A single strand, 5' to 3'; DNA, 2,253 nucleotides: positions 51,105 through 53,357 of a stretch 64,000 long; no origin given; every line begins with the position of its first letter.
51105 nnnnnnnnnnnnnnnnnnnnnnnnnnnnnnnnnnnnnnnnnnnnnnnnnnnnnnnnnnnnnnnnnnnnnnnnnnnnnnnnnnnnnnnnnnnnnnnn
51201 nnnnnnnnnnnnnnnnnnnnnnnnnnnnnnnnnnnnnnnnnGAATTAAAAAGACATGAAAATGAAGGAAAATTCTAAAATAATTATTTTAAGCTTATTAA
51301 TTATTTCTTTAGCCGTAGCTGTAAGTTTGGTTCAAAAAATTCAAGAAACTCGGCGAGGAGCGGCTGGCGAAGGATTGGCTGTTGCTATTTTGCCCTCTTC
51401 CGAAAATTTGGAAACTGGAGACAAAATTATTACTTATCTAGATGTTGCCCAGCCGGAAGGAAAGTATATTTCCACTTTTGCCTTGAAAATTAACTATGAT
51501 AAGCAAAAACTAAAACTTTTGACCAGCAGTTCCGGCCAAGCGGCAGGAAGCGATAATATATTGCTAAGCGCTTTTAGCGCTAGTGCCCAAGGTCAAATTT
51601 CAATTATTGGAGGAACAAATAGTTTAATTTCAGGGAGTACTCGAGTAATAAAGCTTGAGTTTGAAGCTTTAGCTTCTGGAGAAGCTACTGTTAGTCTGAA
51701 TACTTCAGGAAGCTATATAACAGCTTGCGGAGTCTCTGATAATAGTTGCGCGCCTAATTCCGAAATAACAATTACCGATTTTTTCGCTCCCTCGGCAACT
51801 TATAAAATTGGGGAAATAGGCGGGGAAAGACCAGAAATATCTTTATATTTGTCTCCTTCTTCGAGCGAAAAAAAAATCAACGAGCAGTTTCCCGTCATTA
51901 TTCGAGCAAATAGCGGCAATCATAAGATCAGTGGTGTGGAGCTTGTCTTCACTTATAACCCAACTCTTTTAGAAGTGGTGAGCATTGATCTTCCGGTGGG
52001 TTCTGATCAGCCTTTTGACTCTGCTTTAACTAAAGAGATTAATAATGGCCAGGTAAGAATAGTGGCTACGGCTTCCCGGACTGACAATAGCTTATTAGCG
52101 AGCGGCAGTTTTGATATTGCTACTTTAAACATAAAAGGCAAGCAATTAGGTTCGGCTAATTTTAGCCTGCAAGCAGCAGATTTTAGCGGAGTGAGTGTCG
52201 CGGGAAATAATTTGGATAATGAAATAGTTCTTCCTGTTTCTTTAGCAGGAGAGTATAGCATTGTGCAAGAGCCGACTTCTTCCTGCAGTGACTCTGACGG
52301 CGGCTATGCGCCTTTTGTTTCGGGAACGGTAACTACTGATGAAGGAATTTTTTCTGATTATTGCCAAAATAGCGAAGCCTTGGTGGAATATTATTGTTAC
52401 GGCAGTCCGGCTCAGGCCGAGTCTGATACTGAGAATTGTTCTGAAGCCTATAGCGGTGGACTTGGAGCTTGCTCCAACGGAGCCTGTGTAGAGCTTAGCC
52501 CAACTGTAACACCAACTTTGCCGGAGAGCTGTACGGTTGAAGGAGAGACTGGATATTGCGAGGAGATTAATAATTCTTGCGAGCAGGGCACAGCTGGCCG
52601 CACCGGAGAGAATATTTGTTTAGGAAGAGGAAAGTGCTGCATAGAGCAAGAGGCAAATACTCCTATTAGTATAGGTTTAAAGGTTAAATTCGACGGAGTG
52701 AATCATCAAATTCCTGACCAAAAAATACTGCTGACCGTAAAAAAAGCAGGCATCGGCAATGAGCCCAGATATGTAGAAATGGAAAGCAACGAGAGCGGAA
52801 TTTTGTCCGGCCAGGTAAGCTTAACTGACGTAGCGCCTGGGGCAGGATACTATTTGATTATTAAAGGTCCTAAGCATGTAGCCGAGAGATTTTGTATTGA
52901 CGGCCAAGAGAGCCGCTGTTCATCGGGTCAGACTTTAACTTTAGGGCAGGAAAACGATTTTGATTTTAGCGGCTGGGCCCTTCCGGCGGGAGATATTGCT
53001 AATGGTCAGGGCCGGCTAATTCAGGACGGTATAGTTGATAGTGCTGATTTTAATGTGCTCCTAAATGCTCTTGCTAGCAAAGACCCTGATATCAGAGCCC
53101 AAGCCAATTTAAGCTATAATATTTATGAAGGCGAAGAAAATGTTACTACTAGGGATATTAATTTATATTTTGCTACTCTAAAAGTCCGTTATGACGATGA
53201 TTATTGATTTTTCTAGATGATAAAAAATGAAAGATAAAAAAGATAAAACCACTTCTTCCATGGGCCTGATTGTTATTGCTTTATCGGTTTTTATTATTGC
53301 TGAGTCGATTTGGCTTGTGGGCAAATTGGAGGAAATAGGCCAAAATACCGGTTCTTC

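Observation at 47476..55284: Six-gene cluster encoding a modular cohesin/dockerin-like cell-surface assembly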

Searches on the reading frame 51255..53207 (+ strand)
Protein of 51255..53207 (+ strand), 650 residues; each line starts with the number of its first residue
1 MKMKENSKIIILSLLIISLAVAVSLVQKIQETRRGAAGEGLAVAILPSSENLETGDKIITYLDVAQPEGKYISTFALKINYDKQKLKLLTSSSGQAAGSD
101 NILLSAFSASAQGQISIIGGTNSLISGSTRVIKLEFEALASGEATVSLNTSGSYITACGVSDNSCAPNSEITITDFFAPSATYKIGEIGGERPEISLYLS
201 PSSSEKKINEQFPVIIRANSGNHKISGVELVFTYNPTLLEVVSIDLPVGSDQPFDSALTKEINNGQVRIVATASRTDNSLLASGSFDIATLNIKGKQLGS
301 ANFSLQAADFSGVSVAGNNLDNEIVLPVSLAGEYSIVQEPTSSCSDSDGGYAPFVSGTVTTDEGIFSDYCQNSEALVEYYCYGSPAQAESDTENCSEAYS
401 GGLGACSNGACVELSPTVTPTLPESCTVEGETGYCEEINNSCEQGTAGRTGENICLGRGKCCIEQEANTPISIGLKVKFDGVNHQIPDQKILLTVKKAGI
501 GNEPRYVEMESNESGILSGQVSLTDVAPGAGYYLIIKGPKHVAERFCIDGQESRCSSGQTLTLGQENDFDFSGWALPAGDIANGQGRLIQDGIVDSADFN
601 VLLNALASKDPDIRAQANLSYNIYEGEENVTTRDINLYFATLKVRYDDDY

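Call 3: search_protein_families(library=pfam, proteins=[window:51255-53207:+], max_evalue=1)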
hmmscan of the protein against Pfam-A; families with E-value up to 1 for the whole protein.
window:51255-53207:+ (650 aa): 1 family
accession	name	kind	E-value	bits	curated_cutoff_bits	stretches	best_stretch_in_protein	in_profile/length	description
PF00963.24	Cohesin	-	1.7e-13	51.4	24.1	2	203-320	7-124/139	Cohesin domain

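Call 4: search_protein_families(library=ncbifam, proteins=[window:51255-53207:+], max_evalue=1)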
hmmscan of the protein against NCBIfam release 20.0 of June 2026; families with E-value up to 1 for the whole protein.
window:51255-53207:+ (650 aa): 1 family
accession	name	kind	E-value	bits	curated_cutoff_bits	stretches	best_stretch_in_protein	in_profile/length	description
NF041540.1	dockerin_GC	domain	0.00036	20.9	29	1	579-639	3-60/67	GC-type dockerin domain-anchored protein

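Call 8: find_encoding_contigs(protein=window:51255-53207:+, flank=10000, max_places=6)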
Protein window:51255-53207:+ (650 aa): no gene with exactly this product is on record in the collection.

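Call 9: find_homologous_proteins(query=window:51255-53207:+)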
Query window:51255-53207:+ (650 aa): 7 proteins with E <= 0.001 among 8000 candidates.
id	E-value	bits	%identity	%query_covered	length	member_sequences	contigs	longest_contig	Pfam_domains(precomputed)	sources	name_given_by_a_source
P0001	0.0e+0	1424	100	100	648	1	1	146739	PF00963.25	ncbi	ncbi:MAG: cohesin domain-containing protein [Candidatus Shapirobacteria bacterium]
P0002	5.4e-139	483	41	100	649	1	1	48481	PF00963.25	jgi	-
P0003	2.6e-30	124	36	16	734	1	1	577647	-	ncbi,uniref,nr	ncbi:Uncharacterised protein [Candidatus Bilamarchaeum dharawalense]|uniref:Uncharacterized protein 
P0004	1.6e-16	78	37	11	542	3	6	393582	-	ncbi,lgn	ncbi:MAG: hypothetical protein QXF35_00265 [Candidatus Bilamarchaeaceae archaeon]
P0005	2.4e-10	58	29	24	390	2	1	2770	-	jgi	-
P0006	1.0e-7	49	37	13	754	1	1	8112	PF07648.21,PF00050.27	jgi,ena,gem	-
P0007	2.1e-5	42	42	11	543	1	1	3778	-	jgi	jgi:hypothetical protein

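Call 10: find_encoding_contigs(protein=P0001, flank=10000, max_places=3)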
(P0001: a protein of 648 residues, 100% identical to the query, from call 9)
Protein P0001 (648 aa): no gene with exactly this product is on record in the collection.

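Call 11: find_encoding_contigs(protein=P0002, flank=10000, max_places=3)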
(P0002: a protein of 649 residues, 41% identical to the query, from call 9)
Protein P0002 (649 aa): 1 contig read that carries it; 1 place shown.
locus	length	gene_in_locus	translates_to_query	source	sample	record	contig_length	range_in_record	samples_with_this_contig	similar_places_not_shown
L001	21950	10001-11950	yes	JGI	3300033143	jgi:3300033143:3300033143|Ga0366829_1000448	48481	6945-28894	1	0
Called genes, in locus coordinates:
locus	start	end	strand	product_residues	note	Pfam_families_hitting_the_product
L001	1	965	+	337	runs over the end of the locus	PF02223:Thymidylate_kin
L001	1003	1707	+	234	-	-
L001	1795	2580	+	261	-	PF00318:Ribosomal_S2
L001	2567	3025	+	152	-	PF00889:EF_TS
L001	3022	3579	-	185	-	PF01765:RRF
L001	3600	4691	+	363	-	PF02163:Peptidase_M50, PF13180:PDZ_2 (weak), PF17820:PDZ_6 (weak)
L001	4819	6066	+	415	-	-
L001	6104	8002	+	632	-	PF00404:Dockerin_1 (weak)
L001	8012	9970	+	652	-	-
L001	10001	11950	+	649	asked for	PF00963:Cohesin (faint)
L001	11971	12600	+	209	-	PF00963:Cohesin (weak)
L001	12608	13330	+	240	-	PF00963:Cohesin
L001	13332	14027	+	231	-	PF16656:Pur_ac_phosph_N (weak)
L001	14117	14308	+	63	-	PF01165:Ribosomal_S21 (weak)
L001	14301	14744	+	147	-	PF09424:YqeY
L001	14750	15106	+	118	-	PF02130:YbeY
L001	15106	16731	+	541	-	PF13177:DNA_pol3_delta2, PF00004:AAA, PF22608:DNAX_ATPase_lid (weak), PF20964:DnaX_C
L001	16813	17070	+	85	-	PF02575:YbaB_DNA_bd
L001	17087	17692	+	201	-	PF21176:RecR_HhH, PF02132:RecR_ZnF (weak), PF01751:Toprim, PF13662:Toprim_4, PF21175:RecR_C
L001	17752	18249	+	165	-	-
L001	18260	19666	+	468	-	PF00133:tRNA-synt_1 (faint), PF01406:tRNA-synt_1e, PF09334:tRNA-synt_1g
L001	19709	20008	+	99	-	PF01250:Ribosomal_S6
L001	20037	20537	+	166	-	PF00436:SSB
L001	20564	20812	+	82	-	PF01084:Ribosomal_S18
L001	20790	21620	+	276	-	-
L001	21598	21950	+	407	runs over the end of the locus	PF22694:CtpB_N-like, PF00595:PDZ (faint), PF17820:PDZ_6 (weak), PF03572:Peptidase_S41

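Call 68: search_solved_structures(query=window:51255-53207:+, max_evalue=1)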
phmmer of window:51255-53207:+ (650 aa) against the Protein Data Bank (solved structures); distinct sequences matched with E-value up to 1: 0.

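Call 69: predict_structure(alignment_id=A11)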
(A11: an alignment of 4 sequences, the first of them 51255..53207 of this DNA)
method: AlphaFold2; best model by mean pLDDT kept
length: 650 residues; sequences in the alignment: 4
mean_pLDDT: 52.8   pTM: 0.33
mean pLDDT of the five models: 52.8, 50.5, 43.5, 42.6, 42.3
residues with pLDDT >= 90: 0; 70-90: 115; 50-70: 251; < 50: 284
segments of 3 or more residues with pLDDT < 50: 1-5, 24-40, 94-98, 124-128, 159-195, 201-203, 255-257, 274-280, 297-301, 314-468, 498-501, 550-553, 556-559, 583-587, 620-629, 646-650
pLDDT, mean of each block of 10 residues (from residue 1): 52 63 43 32 66 79 60 63 77 49 55 64 50 76 76 53 36 30 33 47 49 65 61 61 64 52 62 49 63 55 55 47 42 41 27 26 33 31 33 31 32 35 33 34 31 31 38 78 73 64 71 82 65 72 62 50 69 65 49 66 64 56 42 66 52
secondary structure, 60 per line:
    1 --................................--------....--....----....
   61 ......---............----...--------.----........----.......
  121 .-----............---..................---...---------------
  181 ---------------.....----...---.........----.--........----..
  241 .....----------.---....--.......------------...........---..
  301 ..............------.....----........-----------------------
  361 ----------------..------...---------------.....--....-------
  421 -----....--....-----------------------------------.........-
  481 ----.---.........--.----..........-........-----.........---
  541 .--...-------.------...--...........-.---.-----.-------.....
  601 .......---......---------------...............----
elements in order (helices of 4 or more, strands of 3 or more residues): H3-34 E43-46 E49-52 E57-66 E70-81 E86-88 E102-109 E114-121 E127-138 E142-159 E196-200 E205-207 E211-219 E227-234 E239-245 E260-263 E266-272 E285-295 E299-314 E321-325 E330-337 E403-407 E410-413 E426-429 E432-435 E471-479 E489-497 E505-514 E516-523 E529-537 E544-546 E561-563 E566-576 H596-607 H611-616 H632-646

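Call 72: fold_search(model_id=the predicted structure, library=pdb)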
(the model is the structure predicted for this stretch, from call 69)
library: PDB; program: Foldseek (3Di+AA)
matches with E <= 10: 1765; with E <= 0.001: 149
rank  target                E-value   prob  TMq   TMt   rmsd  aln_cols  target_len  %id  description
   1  3l8q_A                5.9e-09  1.00  0.16  0.28  15.0       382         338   11  Structure analysis of the type II cohesin dyad from the adaptor ScaA scaffoldin of Acetivibrio cellulolyticus (released 2010-05-05)
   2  3l8q_C                1.1e-08  1.00  0.18  0.32  14.0       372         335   11  Structure analysis of the type II cohesin dyad from the adaptor ScaA scaffoldin of Acetivibrio cellulolyticus (released 2010-05-05)
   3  3l8q_D                1.6e-08  1.00  0.18  0.31  13.8       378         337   11  Structure analysis of the type II cohesin dyad from the adaptor ScaA scaffoldin of Acetivibrio cellulolyticus (released 2010-05-05)
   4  3l8q_B                1.9e-08  1.00  0.17  0.29  14.8       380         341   10  Structure analysis of the type II cohesin dyad from the adaptor ScaA scaffoldin of Acetivibrio cellulolyticus (released 2010-05-05)
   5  4fl4_C                7.6e-08  1.00  0.18  0.36  18.2       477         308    9  Scaffoldin conformation and dynamics revealed by a ternary complex from the Clostridium thermocellum cellulosome (released 2012-06-27)
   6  4fl4_L                1.3e-07  1.00  0.19  0.37  19.1       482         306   11  Scaffoldin conformation and dynamics revealed by a ternary complex from the Clostridium thermocellum cellulosome (released 2012-06-27)
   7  3kcp_A                1.7e-07  1.00  0.18  0.37  18.0       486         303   10  Crystal structure of interacting Clostridium thermocellum multimodular components (released 2010-02-09)
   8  2w1n                  2.5e-07  1.00  0.14  0.36  22.7       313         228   12  cohesin and fibronectin type-III double module construct from the Clostridium perfringens glycoside hydrolase GH84C (released 2009-02-03)
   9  5lxv_A                2.6e-07  1.00  0.15  0.51  11.3       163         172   19  Crystal structure of Ruminococcus flavefaciens scaffoldin C cohesin in complex with a dockerin from an uncharacterized (released 2016-10-19)
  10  5lxv_C                3.8e-07  1.00  0.16  0.52  11.3       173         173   20  Crystal structure of Ruminococcus flavefaciens scaffoldin C cohesin in complex with a dockerin from an uncharacterized (released 2016-10-19)
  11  4fl4_I                5.7e-07  1.00  0.18  0.36  17.6       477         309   10  Scaffoldin conformation and dynamics revealed by a ternary complex from the Clostridium thermocellum cellulosome (released 2012-06-27)
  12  2vo8                  8.4e-07  1.00  0.17  0.72   4.0       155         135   17  Cohesin module from Clostridium perfringens ATCC13124 family 33 glycoside hydrolase. (released 2008-09-02)
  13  9iuj_A                2.5e-06  1.00  0.16  0.14  20.6       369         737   11  Integrin alpha-v beta-3 in complex with rhodostomin (released 2025-07-30)
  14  2wza                  4.1e-06  1.00  0.15  0.25  20.8       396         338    8  Two intramolecular isopeptide bonds are identified in the crystal structure of the Streptococcus gordonii SspB C-termina (released 2010-02-16)
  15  4uyp_A                6.6e-06  1.00  0.18  0.70   4.0       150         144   19  High resolution structure of the third cohesin ScaC in complex with the ScaB dockerin with a mutation in the N-termina (released 2015-04-15)
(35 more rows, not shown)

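Call 76: search_protein_families(library=pfam, proteins=[L001:4819-6066:+, L001:6071-8002:+, L001:8006-9970:+], max_evalue=0.1)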
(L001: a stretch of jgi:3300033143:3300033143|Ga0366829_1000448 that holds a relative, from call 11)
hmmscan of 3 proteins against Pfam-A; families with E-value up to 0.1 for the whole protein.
L001:4819-6066:+ (415 aa): 2 families
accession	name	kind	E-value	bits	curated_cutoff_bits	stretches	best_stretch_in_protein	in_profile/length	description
PF00404.24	Dockerin_1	-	0.00022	21.8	22.9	1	360-409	2-52/57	Dockerin type I domain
PF17957.7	Big_7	-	0.0027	18.7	24.1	1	82-163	4-68/70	Bacterial Ig domain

L001:6071-8002:+ (643 aa): 2 families
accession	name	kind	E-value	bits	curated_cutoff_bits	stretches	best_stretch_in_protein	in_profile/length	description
PF00404.24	Dockerin_1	-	1.1e-06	29.2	22.9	1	582-636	1-54/57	Dockerin type I domain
PF17258.7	DUF5324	-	0.085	13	27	0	303-343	172-211/220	Family of unknown function (DUF5324)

L001:8006-9970:+ (654 aa): 0 families

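Call 88: search_protein_families(library=ncbifam, proteins=[L001:12608-13330:+], max_evalue=10)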
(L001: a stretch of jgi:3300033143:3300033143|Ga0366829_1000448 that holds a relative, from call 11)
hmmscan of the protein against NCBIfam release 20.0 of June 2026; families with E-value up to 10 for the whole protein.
L001:12608-13330:+ (240 aa): 0 families

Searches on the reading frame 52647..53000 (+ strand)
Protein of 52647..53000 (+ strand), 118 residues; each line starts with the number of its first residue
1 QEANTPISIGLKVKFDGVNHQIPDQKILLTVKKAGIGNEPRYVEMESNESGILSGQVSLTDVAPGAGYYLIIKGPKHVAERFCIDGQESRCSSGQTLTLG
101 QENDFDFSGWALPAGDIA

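Call 97: search_solved_structures(query=A15, max_evalue=5)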
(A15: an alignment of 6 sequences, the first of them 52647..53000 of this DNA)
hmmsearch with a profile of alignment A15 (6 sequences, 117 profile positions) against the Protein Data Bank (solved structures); distinct sequences matched with E-value up to 5: 2.
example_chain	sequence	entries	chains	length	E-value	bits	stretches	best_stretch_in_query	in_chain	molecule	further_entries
7jil_F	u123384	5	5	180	0.84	13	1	16-53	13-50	50S ribosomal protein L6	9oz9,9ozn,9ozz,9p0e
3oml_A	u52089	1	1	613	1.3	12.4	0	11-60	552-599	Peroxisomal Multifunctional Enzyme Type 2, CG3415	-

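Call 98: search_protein_families(library=pfam, alignment_id=A15, max_evalue=1)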
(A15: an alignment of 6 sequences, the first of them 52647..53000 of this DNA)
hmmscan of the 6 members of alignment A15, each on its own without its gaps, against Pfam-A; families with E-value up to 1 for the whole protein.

A. member 1, window:52647-53000:+ (118 aa): 0 families

B. families by the number of members that match (of 6 scanned): 7 families
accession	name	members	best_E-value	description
PF10670.15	DUF4198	1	0.01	Domain of unknown function (DUF4198)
PF25538.1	DUF7922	1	0.05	Domain of unknown function (DUF7922)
PF23950.1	MLLE_2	1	0.056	MLLE-related domain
PF09585.15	Lin0512_fam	1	0.069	Conserved hypothetical protein (Lin0512_fam)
PF08308.17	PEGA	1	0.073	PEGA domain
PF07366.18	SnoaL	1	0.13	SnoaL-like polyketide cyclase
PF19888.4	DUF6361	1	0.25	Family of unknown function (DUF6361)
